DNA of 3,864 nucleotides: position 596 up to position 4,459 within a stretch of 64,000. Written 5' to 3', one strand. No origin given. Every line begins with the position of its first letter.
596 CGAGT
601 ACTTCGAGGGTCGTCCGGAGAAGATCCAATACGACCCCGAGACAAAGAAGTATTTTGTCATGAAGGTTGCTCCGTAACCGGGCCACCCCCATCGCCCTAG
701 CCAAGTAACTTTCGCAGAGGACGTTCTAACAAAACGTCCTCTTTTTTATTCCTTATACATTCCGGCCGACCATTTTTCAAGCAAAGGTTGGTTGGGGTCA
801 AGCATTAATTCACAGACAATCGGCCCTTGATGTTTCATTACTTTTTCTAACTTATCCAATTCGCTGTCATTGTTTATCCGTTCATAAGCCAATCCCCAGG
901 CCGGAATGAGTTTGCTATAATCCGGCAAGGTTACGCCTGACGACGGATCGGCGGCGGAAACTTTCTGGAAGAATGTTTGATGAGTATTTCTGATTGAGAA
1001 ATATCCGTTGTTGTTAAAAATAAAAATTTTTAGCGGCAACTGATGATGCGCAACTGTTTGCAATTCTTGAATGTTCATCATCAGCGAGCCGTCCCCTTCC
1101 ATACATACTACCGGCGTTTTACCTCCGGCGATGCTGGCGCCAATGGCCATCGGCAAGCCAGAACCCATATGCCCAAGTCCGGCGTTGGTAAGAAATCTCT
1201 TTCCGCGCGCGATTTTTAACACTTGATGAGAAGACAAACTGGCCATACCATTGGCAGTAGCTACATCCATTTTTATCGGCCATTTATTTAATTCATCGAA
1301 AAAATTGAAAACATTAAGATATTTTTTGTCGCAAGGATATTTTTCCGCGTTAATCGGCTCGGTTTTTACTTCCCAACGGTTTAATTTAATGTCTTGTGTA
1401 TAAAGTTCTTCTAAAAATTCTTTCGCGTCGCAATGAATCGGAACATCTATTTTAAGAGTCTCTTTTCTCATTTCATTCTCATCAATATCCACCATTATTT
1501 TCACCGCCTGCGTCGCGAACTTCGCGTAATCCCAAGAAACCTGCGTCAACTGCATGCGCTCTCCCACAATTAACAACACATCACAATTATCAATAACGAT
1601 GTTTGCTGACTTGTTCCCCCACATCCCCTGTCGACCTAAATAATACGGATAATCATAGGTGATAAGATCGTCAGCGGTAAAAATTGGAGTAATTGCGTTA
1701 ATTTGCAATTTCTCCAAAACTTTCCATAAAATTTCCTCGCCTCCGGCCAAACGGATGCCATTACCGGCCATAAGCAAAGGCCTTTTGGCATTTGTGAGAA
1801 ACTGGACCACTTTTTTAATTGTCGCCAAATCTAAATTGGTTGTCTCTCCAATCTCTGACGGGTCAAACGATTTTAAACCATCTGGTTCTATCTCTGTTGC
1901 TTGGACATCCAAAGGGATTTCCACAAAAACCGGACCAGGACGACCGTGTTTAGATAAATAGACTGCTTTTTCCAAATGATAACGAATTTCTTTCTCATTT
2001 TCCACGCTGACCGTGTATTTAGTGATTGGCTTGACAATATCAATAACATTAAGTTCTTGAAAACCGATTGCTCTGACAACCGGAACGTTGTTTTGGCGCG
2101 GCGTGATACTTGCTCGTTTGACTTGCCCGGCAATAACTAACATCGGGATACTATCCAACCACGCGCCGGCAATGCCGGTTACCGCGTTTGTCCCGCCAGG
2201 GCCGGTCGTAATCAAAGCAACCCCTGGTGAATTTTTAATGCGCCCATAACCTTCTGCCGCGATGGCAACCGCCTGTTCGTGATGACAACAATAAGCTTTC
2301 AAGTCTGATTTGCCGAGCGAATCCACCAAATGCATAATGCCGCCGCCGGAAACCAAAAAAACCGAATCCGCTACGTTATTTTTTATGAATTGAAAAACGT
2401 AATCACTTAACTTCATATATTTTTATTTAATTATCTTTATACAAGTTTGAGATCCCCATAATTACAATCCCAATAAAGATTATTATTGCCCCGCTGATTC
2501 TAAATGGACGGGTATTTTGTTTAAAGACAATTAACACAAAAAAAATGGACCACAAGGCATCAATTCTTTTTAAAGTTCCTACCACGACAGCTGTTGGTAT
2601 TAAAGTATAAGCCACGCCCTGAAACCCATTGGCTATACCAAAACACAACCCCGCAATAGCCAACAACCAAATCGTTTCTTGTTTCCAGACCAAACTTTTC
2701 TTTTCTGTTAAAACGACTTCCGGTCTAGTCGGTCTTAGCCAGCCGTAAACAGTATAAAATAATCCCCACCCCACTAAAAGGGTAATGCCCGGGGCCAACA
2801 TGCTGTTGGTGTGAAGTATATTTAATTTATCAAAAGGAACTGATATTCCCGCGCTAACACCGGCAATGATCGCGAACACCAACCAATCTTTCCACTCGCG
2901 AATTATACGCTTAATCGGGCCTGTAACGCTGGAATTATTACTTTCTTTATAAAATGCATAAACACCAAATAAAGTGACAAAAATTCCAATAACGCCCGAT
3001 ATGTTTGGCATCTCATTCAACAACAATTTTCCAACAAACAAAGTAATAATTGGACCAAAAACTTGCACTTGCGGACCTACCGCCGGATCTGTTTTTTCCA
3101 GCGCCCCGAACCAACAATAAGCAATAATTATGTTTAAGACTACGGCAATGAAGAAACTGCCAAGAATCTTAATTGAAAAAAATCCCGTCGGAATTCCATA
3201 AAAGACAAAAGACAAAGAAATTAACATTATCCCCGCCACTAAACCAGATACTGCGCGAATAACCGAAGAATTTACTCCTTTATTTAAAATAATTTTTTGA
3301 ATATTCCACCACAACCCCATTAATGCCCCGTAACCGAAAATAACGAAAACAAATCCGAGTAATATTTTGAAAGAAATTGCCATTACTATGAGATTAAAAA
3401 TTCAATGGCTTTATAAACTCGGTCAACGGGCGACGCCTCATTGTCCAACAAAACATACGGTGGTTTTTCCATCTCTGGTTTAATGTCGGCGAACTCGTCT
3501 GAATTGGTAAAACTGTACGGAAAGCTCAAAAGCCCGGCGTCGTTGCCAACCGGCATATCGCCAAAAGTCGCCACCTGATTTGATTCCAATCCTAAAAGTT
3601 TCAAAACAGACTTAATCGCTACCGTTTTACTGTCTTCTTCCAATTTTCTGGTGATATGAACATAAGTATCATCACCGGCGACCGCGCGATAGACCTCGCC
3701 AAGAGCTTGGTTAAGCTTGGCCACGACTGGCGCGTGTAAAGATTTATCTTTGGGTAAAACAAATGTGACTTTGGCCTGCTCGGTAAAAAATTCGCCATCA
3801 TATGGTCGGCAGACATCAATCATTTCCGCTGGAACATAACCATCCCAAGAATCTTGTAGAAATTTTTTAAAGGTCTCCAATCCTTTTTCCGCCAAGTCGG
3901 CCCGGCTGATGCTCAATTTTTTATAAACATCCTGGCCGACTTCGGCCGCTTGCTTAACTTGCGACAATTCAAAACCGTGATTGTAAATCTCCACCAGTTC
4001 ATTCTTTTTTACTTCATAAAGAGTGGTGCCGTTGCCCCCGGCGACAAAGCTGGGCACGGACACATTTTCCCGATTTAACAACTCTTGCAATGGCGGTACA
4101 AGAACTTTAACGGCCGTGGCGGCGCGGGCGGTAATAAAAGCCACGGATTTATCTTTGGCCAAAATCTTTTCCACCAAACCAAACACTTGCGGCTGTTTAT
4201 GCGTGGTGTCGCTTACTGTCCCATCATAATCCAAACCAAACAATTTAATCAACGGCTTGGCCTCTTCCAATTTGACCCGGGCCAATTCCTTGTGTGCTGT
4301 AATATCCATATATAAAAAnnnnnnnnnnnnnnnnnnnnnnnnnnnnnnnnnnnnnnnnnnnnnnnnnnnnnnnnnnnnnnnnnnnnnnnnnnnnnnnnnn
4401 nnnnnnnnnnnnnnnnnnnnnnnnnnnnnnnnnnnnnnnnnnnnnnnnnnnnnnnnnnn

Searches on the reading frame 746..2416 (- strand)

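Call 57: search_protein_families(library=pfam, proteins=[window:746-2416:-], max_evalue=0.000001)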
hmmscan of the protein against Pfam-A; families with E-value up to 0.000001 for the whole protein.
window:746-2416:- (556 aa): 3 families
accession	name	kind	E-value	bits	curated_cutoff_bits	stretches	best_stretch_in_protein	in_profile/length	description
PF02775.26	TPP_enzyme_C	-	1e-33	116.7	21.9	1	390-536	3-150/151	Thiamine pyrophosphate enzyme, C-terminal TPP binding domain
PF02776.23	TPP_enzyme_N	-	4.3e-32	110.8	26.8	1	1-105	1-106/119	Thiamine pyrophosphate enzyme, N-terminal TPP binding domain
PF00205.28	TPP_enzyme_M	-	6.4e-28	97.6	30.4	1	200-338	1-137/137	Thiamine pyrophosphate enzyme, central domain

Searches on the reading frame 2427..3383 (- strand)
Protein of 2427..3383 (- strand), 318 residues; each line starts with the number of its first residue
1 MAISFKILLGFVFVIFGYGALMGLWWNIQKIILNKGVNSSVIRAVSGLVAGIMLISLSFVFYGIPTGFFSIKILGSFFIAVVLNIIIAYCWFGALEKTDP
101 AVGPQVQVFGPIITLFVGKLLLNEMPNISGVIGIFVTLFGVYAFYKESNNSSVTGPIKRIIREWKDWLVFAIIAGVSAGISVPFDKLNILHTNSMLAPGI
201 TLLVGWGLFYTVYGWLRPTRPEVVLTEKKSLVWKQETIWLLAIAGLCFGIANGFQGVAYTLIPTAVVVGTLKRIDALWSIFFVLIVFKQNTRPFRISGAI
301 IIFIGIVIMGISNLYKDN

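Call 57: search_protein_families(library=pfam, proteins=[window:2427-3383:-], max_evalue=0.000001)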
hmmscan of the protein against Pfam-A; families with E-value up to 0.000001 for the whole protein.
window:2427-3383:- (318 aa): 1 family
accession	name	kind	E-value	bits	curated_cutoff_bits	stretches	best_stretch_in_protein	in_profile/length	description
PF00892.27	EamA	-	5.5e-16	59.5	28.2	1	12-143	4-132/135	EamA-like transporter family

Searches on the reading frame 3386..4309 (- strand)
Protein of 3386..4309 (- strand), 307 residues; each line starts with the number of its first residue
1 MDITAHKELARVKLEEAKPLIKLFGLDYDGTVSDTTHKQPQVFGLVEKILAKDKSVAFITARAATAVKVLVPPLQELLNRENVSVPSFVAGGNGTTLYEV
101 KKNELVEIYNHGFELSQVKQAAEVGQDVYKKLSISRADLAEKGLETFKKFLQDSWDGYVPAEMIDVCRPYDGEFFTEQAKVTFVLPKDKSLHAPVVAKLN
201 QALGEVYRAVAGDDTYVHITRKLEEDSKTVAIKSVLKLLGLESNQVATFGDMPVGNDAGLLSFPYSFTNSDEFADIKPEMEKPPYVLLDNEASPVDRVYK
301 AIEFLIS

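Call 57: search_protein_families(library=pfam, proteins=[window:3386-4309:-], max_evalue=0.000001)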
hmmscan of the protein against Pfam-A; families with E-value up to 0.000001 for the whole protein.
window:3386-4309:- (307 aa): 1 family
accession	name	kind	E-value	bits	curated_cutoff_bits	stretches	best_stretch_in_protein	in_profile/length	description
PF08282.18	Hydrolase_3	-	6.2e-09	36.4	20.9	1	26-262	3-220/255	haloacid dehalogenase-like hydrolase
